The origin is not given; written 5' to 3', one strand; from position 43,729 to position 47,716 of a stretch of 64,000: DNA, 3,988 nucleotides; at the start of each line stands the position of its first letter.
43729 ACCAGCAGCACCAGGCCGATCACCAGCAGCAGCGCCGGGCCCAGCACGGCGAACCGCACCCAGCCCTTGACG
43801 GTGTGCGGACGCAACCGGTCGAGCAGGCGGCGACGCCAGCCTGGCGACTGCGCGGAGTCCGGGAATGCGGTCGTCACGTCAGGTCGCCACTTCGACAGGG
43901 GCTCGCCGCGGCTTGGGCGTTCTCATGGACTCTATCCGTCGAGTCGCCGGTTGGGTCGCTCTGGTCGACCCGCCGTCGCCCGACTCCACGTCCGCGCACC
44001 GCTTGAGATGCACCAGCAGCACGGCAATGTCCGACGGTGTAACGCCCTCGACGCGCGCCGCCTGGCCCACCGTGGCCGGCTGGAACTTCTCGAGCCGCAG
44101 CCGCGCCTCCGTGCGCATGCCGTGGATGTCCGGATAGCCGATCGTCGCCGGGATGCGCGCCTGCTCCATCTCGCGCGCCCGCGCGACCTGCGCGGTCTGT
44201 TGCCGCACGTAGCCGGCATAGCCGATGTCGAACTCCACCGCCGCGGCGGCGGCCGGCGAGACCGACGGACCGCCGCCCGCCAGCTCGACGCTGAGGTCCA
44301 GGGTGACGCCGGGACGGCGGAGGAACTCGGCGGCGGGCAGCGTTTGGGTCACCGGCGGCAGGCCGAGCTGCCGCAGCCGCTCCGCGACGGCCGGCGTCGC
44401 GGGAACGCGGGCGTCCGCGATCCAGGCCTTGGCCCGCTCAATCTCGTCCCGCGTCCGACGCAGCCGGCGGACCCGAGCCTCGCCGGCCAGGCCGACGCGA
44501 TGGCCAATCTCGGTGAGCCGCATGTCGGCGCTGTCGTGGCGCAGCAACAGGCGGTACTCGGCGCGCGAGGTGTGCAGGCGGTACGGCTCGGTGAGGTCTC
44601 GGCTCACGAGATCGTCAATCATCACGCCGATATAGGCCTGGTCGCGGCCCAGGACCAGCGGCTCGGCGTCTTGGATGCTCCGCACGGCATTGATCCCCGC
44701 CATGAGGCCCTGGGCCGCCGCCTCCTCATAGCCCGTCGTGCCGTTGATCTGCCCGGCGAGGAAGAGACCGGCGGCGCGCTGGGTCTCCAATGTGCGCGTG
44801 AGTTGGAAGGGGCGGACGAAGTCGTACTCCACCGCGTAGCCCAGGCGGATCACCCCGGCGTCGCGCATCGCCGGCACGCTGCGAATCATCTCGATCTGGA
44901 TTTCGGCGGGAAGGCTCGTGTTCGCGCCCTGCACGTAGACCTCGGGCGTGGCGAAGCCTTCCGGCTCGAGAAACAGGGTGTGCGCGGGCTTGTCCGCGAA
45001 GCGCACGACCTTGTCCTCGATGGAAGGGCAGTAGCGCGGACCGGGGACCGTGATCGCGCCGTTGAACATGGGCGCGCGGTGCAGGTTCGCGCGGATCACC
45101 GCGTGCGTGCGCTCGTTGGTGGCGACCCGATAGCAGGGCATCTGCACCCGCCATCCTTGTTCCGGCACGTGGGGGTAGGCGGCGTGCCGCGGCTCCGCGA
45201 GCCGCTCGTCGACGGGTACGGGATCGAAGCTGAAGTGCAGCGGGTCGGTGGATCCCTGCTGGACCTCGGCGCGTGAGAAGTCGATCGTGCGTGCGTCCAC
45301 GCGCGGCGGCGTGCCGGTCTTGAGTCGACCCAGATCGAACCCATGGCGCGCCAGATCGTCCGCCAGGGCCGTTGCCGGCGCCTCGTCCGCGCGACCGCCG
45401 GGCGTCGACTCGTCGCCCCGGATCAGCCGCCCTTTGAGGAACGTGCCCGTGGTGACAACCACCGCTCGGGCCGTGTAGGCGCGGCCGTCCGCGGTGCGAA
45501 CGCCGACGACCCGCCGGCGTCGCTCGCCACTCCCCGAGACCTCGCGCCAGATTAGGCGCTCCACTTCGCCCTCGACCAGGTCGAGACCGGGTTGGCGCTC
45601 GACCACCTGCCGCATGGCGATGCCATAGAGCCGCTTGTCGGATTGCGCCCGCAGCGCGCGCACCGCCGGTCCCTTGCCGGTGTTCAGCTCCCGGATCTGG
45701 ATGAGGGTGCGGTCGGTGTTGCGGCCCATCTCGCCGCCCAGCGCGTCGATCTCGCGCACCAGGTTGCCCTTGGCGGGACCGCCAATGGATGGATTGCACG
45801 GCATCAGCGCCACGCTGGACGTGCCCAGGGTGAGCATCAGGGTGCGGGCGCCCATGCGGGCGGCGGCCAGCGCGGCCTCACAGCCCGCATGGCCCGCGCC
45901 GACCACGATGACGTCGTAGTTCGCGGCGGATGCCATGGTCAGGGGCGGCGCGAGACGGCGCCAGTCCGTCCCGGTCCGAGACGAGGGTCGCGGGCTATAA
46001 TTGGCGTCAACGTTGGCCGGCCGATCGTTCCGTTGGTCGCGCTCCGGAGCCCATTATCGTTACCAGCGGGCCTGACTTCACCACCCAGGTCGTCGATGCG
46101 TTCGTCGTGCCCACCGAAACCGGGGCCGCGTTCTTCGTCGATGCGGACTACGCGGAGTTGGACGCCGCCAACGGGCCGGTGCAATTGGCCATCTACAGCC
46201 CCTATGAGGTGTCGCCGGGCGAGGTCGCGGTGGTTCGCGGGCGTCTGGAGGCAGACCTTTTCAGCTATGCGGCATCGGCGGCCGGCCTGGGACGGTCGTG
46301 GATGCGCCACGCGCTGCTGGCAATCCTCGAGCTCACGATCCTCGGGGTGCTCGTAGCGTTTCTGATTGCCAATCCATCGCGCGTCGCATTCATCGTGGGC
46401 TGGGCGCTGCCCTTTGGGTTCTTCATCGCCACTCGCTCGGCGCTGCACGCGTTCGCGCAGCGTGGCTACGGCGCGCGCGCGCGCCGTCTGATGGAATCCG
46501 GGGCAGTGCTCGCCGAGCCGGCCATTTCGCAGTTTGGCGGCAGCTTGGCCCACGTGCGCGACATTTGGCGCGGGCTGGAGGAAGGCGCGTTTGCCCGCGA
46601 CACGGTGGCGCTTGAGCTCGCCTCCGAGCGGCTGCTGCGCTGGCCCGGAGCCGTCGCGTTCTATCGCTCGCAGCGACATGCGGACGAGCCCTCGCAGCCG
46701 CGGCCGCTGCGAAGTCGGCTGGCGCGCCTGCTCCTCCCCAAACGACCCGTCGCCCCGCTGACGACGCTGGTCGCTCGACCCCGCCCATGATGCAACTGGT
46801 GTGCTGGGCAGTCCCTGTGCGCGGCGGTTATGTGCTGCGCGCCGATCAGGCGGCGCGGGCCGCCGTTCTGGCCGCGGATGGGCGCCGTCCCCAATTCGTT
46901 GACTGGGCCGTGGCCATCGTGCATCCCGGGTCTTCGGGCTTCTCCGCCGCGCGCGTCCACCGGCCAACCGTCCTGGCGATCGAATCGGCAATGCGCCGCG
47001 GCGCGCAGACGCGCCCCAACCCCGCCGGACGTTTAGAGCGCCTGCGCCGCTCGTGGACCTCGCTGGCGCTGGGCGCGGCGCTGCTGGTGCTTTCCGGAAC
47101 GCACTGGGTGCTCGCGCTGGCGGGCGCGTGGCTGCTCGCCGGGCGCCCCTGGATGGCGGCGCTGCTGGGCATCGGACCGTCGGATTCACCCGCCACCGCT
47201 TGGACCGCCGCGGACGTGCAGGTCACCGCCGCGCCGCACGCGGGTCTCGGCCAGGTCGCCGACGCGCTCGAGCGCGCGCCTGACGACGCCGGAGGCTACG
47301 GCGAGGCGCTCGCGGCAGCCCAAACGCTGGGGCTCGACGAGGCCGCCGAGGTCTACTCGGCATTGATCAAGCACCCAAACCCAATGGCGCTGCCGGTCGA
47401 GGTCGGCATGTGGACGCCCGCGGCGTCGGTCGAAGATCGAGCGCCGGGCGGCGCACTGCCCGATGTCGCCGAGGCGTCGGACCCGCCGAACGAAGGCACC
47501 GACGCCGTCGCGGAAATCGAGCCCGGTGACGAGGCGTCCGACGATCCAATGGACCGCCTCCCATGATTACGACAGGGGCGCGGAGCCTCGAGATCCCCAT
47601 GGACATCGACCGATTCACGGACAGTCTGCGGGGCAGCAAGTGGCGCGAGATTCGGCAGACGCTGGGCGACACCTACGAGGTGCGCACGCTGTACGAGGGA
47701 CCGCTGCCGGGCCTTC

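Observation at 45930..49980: Translationally coupled four-gene operon of unknown membrane proteins ending in an SPFH/band-7-like protein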

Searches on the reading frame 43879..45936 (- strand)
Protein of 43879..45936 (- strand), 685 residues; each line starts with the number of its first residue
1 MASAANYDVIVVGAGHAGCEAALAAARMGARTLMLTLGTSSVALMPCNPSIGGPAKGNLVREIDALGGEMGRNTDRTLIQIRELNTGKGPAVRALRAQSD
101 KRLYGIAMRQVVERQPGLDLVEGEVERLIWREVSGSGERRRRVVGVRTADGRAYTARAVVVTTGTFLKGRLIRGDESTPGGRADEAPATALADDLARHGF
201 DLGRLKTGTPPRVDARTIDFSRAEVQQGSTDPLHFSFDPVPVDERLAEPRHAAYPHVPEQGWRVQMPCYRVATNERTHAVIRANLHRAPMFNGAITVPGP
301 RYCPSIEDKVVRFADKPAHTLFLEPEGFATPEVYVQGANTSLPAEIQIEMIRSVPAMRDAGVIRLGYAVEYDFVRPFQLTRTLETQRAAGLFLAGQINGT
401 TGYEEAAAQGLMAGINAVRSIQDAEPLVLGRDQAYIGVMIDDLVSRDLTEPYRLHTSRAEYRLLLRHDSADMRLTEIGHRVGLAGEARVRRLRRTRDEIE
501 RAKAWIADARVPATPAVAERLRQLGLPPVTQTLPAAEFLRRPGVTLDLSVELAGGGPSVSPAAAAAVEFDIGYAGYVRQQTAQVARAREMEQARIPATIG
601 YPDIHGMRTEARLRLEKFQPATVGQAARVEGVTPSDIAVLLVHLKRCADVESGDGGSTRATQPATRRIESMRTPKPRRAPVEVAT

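Call 3: search_protein_families(library=pfam, proteins=[window:43879-45936:-], max_evalue=1)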
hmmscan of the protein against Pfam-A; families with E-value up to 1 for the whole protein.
window:43879-45936:- (685 aa): 13 families
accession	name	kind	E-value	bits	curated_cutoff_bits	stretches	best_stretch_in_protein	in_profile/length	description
PF01134.28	GIDA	-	1.3e-150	502.2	22.1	1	8-424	1-390/391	Glucose inhibited division protein A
PF13932.14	SAM_GIDA_C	-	2.3e-19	69.4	27.1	1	586-641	2-57/57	tRNA modifying enzyme MnmG/GidA C-terminal helical bundle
PF21680.2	GIDA_C_1st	-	1.8e-11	45.1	24.7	1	486-580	1-95/96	tRNA modifying enzyme MnmG/GidA C-terminal helical domain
PF12831.13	FAD_oxidored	-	5.6e-07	29.6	27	1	8-36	1-29/416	FAD dependent oxidoreductase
PF07992.20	Pyr_redox_2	-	7.3e-07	29.3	26.1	1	7-165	1-109/291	Pyridine nucleotide-disulphide oxidoreductase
PF00890.30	FAD_binding_2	-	0.00031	20.5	20.4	1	8-40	1-33/414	FAD binding domain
PF13738.12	Pyr_redox_3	-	0.0021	17.8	30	1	5-39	163-197/305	Pyridine nucleotide-disulphide oxidoreductase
PF01262.27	AlaDh_PNT_C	-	0.0036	17.2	23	1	8-35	30-57/214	Alanine dehydrogenase/PNT, C-terminal domain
PF00899.27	ThiF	-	0.0059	16.2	28.1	1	5-35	19-49/238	ThiF family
PF01266.30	DAO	-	0.013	15.4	27.9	2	102-171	149-209/353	FAD dependent oxidoreductase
PF00070.33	Pyr_redox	-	0.04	14.9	22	1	9-33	2-26/82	Pyridine nucleotide-disulphide oxidoreductase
PF03486.20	HI0933_like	-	0.048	13.5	50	1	8-35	2-29/244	HI0933-like protein Rossmann domain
PF05834.18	Lycopene_cycl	-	0.26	10.7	23.4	1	8-44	1-37/380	Lycopene cyclase protein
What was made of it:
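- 43879..45936 (-): mnmG (gidA), the divergent neighbour. It marks the conserved left border of the block. Pfam GIDA E 1.3e-150 (call 3).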

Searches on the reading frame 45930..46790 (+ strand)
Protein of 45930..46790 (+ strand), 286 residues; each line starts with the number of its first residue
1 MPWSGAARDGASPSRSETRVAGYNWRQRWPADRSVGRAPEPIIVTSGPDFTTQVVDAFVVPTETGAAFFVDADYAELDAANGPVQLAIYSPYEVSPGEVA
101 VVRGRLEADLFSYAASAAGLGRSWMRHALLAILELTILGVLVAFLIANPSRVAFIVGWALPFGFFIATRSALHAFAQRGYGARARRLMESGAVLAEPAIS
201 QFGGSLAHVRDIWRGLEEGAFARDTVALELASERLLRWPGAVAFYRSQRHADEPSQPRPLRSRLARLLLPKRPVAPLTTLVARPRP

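Call 3: search_protein_families(library=pfam, proteins=[window:45930-46790:+], max_evalue=1)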
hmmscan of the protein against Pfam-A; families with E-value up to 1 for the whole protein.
window:45930-46790:+ (286 aa): 0 families

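Call 4: search_protein_families(library=ncbifam, proteins=[window:45930-46790:+], max_evalue=1)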
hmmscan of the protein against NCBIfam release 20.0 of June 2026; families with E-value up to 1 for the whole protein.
window:45930-46790:+ (286 aa): 0 families

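Call 36: search_solved_structures(query=A3, max_evalue=10)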
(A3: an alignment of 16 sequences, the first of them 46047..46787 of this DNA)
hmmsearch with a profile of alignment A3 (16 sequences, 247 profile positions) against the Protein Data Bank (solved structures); distinct sequences matched with E-value up to 10: 1.
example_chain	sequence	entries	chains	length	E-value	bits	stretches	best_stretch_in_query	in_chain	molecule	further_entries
2b3j_A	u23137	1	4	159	0.2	14.2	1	145-200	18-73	tRNA adenosine deaminase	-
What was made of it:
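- No PDB sequence match (call 36).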

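Call 42: search_protein_families(library=pfam, alignment_id=A3, max_evalue=10)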
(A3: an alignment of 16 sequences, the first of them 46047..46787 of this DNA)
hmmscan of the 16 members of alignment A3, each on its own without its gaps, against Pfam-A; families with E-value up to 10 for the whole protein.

A. member 1, window:46047-46787:+ (247 aa): 0 families

B. families by the number of members that match (of 16 scanned): 2 families
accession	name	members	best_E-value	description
PF15194.11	TMEM191C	2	0.066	TMEM191C family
PF06781.17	CrgA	1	0.1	Cell division protein CrgA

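Call 49: find_homologous_proteins(query=A3, max_evalue=0.01)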
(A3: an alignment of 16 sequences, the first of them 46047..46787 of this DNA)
Query A3 (16 sequences) (247 aa, profile of the alignment): 16 proteins with E <= 0.01 among 8000 candidates.
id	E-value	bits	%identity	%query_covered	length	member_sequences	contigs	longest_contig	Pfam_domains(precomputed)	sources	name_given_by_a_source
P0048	6.2e-125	434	45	81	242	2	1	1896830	-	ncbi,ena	-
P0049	1.3e-123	429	46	95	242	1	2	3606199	-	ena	-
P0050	2.1e-123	429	45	95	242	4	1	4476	-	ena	-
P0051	1.7e-120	419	45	96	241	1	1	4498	-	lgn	-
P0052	1.3e-103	364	40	80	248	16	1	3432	-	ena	-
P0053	7.1e-101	355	95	94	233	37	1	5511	-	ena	-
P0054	1.0e-100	354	85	94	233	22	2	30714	-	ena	-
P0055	6.6e-99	348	42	91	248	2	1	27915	-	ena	-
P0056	2.9e-98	346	90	94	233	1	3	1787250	-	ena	-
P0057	3.1e-98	346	40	80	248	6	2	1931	-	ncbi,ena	-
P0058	6.1e-90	319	75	94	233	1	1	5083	-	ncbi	-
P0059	3.3e-88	313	73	94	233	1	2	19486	-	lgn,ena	-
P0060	1.8e-84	301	73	91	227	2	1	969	-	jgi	jgi:hypothetical protein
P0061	1.3e-82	295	73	91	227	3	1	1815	-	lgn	-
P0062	9.7e-73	263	53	98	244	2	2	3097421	-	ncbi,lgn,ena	-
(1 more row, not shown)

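Call 60: predict_structure(alignment_id=A7)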
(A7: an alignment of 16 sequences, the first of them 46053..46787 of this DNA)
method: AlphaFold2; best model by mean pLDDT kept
length: 245 residues; sequences in the alignment: 16
mean_pLDDT: 57.0   pTM: 0.45
mean pLDDT of the five models: 57.0, 55.2, 53.5, 44.1, 41.6
residues with pLDDT >= 90: 0; 70-90: 29; 50-70: 142; < 50: 74
segments of 3 or more residues with pLDDT < 50: 1-9, 161-169, 171-176, 183-218, 234-245
pLDDT, mean of each block of 10 residues (from residue 1): 33 64 58 67 66 66 69 67 70 77 75 65 69 66 64 55 46 48 42 34 35 42 53 46 35
secondary structure, 60 per line:
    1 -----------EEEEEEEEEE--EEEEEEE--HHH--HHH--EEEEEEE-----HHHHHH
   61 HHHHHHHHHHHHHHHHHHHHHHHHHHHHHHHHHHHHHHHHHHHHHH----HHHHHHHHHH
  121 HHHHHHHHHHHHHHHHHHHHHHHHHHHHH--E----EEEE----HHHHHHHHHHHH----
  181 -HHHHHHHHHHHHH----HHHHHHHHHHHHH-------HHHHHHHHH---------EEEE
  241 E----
elements in order: E12-21 E24-30 E43-49 H55-106 H111-149 E157-160 H165-176 H182-194 H199-211 H219-227 E237-241
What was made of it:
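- On NfeD (gene 1): The model shows three strands (12-21, 24-30, 43-49) and then a helix at 55-106, but pLDDT is only 57 (call 60).
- Its pLDDT is only 57 (call 60).
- Tried and rejected: The permitted 16-sequence alignment gave only pLDDT 57 (call 60), so the OB-fold test stays formally inconclusive.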

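Call 84: search_protein_families(library=padloc, proteins=[window:46053-46787:+], max_evalue=0.1)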
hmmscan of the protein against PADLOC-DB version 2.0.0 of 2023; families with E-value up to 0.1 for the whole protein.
window:46053-46787:+ (245 aa): 0 families

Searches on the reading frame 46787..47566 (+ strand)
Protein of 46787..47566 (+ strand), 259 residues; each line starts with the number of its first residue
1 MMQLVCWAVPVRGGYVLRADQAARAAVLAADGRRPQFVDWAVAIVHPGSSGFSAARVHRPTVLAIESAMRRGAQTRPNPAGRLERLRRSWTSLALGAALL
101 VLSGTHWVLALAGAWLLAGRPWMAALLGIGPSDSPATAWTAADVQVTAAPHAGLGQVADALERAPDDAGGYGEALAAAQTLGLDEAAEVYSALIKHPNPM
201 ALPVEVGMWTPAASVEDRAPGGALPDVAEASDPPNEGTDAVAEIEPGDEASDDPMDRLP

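Call 3: search_protein_families(library=pfam, proteins=[window:46787-47566:+], max_evalue=1)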
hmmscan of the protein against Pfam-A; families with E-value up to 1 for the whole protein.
window:46787-47566:+ (259 aa): 0 families

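Call 4: search_protein_families(library=ncbifam, proteins=[window:46787-47566:+], max_evalue=1)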
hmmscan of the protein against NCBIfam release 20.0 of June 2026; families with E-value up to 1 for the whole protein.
window:46787-47566:+ (259 aa): 0 families

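Call 37: search_solved_structures(query=A5, max_evalue=10)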
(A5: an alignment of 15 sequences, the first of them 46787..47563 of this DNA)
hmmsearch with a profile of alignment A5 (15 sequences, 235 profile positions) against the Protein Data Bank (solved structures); distinct sequences matched with E-value up to 10: 0.

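Call 44: search_protein_families(library=pfam, alignment_id=A5, max_evalue=10)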
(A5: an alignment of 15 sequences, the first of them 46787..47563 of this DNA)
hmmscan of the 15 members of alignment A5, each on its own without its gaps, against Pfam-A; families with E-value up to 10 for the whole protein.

A. member 1, window:46787-47563:+ (259 aa): 0 families

B. families by the number of members that match (of 15 scanned): 2 families
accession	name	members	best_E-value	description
PF24287.1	DUF7475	1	0.1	Family of unknown function (DUF7475)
PF11239.13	DUF3040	1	0.14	Protein of unknown function (DUF3040)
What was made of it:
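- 46787..47566 (+): Gene 2. It has a basic N-domain with the invariant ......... motif, a hydrophobic region at residues 91-127 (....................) and an acidic C-terminal part. No Pfam or PDB match (calls 37, 44).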

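Call 84: search_protein_families(library=padloc, proteins=[window:46787-47563:+], max_evalue=0.1)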
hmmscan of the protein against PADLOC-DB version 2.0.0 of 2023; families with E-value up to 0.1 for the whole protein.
window:46787-47563:+ (259 aa): 0 families
